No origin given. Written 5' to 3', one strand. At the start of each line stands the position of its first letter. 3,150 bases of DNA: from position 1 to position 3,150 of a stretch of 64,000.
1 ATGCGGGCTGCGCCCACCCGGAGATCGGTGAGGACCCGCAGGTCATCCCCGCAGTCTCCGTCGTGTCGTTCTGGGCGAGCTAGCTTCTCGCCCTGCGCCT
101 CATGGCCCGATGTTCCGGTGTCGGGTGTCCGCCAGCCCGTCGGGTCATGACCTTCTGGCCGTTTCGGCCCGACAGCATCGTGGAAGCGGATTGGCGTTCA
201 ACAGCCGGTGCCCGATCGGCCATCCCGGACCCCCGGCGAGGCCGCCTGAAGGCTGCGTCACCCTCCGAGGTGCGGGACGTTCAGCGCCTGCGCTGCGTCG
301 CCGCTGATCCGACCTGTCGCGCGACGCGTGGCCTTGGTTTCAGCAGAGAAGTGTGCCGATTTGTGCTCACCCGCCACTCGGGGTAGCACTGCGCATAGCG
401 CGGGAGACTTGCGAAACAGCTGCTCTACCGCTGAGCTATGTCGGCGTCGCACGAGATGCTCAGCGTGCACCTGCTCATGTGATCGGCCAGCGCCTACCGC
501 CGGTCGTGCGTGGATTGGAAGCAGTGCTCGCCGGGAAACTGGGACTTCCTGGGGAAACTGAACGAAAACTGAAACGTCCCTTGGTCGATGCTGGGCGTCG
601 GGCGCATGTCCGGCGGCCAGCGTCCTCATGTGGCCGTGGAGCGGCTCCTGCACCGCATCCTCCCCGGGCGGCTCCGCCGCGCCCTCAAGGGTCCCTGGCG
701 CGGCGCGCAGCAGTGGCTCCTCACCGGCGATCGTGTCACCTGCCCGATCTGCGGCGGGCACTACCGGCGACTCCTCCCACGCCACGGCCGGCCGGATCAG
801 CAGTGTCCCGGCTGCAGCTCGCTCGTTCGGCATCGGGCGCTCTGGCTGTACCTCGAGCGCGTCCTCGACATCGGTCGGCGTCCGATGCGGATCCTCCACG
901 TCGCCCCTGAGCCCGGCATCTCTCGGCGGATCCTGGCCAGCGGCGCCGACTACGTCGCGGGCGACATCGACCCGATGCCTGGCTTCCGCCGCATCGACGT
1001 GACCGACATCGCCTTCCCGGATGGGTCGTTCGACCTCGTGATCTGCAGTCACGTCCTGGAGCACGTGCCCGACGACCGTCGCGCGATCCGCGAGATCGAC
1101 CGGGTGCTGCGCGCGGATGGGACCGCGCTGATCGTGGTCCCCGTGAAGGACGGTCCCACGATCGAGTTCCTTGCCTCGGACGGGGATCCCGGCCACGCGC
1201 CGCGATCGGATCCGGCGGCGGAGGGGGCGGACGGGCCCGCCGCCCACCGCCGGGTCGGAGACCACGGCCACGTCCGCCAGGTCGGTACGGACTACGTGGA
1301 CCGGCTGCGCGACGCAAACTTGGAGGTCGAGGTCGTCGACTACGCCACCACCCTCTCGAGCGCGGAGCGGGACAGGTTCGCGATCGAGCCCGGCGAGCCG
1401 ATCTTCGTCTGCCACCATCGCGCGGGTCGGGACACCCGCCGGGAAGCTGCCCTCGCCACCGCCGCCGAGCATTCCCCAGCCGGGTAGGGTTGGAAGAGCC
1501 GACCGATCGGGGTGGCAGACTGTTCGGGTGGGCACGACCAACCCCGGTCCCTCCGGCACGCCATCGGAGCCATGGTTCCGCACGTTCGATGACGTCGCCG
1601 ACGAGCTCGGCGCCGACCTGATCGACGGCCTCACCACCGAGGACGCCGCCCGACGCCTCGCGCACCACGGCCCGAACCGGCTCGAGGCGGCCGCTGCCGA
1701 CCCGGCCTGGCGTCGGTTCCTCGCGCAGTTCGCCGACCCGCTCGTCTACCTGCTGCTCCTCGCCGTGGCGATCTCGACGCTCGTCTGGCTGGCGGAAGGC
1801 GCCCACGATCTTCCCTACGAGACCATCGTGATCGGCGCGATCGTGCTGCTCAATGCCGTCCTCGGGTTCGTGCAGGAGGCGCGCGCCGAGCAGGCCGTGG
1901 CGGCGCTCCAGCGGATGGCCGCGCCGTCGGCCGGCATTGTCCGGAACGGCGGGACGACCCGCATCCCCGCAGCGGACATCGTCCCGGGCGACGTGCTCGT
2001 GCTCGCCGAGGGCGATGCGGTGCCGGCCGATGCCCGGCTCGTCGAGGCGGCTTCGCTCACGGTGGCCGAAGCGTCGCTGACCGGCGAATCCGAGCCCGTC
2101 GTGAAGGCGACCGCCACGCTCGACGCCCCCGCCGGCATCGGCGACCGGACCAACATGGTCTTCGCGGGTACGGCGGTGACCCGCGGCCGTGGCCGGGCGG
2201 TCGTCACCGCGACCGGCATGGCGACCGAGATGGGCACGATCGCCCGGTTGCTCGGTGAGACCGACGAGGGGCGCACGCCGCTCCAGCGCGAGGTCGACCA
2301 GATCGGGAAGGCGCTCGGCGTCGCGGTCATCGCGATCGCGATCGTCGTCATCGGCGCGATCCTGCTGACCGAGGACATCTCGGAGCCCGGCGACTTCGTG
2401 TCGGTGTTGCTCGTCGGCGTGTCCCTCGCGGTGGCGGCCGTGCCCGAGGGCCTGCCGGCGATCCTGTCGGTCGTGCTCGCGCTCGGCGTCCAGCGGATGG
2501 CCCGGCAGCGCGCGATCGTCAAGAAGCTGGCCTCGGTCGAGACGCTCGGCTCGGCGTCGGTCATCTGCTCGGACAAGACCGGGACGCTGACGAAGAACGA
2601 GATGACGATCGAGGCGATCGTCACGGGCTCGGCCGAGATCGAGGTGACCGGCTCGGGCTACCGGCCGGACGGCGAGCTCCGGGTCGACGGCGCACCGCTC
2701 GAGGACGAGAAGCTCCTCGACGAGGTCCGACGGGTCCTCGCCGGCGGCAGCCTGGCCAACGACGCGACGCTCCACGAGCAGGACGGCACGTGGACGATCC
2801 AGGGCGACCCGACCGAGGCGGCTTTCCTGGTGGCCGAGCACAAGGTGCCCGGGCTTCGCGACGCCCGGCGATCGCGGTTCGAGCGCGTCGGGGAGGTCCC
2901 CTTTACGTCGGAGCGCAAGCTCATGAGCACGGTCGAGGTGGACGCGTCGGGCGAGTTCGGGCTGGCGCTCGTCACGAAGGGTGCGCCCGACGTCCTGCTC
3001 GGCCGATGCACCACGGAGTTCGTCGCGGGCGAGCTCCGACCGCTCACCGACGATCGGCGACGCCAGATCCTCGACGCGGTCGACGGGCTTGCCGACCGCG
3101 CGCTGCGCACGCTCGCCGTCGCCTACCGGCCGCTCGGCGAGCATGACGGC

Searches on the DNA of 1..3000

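Call 3: search_rna_families(source=window, start=1, end=3000, threshold=evalue, max_evalue=1, show_alignments=4)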
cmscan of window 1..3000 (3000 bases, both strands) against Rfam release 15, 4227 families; matches with E-value up to 1: 1.
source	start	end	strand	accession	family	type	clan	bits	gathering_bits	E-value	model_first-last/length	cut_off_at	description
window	1915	1962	+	RF01068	Guanidine-II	Cis-reg; riboswitch;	-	19.7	32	0.62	1-48/48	no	Guanidine-II riboswitch aptamer (mini-ykkC)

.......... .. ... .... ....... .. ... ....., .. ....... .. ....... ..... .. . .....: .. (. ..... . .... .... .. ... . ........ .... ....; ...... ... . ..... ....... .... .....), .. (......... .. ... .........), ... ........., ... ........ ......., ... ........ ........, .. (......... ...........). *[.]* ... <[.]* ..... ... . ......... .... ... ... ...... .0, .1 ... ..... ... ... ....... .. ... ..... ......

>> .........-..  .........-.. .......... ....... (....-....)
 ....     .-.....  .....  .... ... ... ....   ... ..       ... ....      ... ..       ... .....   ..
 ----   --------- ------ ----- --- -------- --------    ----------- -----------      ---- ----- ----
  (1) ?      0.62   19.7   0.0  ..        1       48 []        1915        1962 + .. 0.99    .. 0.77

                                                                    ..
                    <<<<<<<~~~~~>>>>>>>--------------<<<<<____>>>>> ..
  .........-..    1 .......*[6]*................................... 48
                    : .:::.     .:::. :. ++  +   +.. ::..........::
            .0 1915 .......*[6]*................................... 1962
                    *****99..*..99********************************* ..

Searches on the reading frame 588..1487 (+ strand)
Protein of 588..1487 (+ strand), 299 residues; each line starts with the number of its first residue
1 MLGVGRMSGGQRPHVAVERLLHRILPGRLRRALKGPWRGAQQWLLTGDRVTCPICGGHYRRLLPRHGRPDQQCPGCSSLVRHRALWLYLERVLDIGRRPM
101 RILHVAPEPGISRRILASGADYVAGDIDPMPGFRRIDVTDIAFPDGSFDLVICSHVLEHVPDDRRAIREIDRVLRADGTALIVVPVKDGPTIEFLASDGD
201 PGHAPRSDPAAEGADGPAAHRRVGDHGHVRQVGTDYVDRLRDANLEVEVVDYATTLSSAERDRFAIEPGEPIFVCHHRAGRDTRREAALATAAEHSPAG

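Call 15: search_protein_families(library=pfam, proteins=[window:588-1487:+], max_evalue=0.01)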
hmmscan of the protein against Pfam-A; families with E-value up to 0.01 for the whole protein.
window:588-1487:+ (299 aa): 7 families
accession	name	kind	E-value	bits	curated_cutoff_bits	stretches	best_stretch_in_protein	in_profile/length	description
PF08241.18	Methyltransf_11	-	6e-15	56.1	21.2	1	132-182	45-95/95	Methyltransferase domain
PF13489.12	Methyltransf_23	-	2.2e-11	44.2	27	1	88-206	12-124/164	Methyltransferase domain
PF13649.12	Methyltransf_25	-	7.2e-09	36.7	27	1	133-178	50-97/97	Methyltransferase domain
PF08242.18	Methyltransf_12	-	1e-07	33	30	1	134-179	51-97/98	Methyltransferase domain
PF13847.12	Methyltransf_31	-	8.4e-07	29.2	27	1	133-186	58-113/145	Methyltransferase domain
PF01209.24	Ubie_methyltran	-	0.00063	19.6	20.1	1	140-182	109-151/233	ubiE/COQ5 methyltransferase family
PF03141.22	Methyltransf_29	-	0.0056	15.7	23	1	140-179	174-214/506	Putative S-adenosyl-L-methionine-dependent methyltransferase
